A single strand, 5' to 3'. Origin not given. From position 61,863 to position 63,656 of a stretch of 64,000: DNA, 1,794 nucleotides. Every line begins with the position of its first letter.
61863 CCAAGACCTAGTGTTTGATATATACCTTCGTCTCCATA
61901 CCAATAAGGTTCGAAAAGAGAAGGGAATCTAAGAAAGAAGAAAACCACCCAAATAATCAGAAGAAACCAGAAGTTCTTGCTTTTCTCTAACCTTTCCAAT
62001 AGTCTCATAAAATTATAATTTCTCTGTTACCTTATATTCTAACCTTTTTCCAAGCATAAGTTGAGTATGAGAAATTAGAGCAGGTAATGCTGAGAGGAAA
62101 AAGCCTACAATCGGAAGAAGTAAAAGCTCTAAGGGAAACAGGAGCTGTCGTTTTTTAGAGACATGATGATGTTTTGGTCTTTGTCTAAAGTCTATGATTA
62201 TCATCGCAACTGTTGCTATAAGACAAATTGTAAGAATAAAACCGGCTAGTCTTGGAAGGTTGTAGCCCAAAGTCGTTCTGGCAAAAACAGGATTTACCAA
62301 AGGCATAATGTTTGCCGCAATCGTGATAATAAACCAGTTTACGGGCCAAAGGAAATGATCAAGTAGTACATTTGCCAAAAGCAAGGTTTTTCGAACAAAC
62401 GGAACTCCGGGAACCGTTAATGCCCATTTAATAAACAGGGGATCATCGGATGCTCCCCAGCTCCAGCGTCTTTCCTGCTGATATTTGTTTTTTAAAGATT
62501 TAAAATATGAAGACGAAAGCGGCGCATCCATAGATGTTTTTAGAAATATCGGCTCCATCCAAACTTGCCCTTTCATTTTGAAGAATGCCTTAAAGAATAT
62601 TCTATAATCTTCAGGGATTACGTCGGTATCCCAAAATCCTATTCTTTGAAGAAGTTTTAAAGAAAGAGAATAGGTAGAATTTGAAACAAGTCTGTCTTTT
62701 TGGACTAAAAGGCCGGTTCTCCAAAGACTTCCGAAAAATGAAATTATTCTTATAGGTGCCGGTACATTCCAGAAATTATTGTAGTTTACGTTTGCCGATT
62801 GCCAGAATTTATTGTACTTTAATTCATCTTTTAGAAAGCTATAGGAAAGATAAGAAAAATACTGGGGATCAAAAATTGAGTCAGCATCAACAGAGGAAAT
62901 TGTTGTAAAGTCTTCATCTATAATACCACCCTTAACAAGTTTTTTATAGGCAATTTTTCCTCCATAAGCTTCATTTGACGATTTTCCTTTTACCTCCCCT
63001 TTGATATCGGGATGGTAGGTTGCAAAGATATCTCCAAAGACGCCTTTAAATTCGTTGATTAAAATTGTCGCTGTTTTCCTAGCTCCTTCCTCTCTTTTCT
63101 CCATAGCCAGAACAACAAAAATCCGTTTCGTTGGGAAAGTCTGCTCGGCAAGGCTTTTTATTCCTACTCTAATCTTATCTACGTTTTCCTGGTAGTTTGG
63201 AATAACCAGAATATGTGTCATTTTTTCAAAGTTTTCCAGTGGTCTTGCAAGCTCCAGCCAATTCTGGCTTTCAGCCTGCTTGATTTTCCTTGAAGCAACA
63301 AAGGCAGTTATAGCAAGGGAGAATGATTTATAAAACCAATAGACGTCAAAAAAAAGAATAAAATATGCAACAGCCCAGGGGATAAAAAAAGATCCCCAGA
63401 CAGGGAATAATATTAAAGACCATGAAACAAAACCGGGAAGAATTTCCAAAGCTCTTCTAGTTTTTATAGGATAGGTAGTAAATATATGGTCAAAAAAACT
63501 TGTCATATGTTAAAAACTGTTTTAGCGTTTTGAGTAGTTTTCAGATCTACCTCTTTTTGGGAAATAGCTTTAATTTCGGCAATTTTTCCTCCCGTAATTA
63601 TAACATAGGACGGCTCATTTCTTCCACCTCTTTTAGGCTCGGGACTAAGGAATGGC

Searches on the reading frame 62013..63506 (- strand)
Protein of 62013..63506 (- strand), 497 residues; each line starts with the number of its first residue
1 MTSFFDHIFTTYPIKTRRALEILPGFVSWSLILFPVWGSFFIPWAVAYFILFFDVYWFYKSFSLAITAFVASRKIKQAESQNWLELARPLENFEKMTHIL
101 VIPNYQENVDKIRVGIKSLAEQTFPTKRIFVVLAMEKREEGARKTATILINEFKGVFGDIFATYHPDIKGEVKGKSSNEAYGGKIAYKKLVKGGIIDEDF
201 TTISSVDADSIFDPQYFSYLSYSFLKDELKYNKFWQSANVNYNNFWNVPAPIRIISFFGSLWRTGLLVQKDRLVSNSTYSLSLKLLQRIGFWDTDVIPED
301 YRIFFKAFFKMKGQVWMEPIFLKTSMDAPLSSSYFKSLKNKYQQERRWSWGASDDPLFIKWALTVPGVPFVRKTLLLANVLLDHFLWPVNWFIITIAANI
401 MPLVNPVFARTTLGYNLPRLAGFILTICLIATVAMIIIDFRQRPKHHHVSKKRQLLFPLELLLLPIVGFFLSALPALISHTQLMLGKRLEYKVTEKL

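Call 57: search_protein_families(library=pfam, proteins=[window:62013-63506:-], max_evalue=5)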
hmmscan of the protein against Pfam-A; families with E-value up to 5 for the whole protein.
window:62013-63506:- (497 aa): 3 families
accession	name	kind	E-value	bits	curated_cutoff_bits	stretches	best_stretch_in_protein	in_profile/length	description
PF13632.12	Glyco_trans_2_3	-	7.1e-10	39.5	27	1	206-435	5-195/198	Glycosyl transferase family group 2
PF13268.11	DUF4059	-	0.058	14.3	25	1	420-470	10-64/72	Protein of unknown function (DUF4059)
PF03142.21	Chitin_synth_2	-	0.13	11.3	27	1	92-134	21-63/527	Chitin synthase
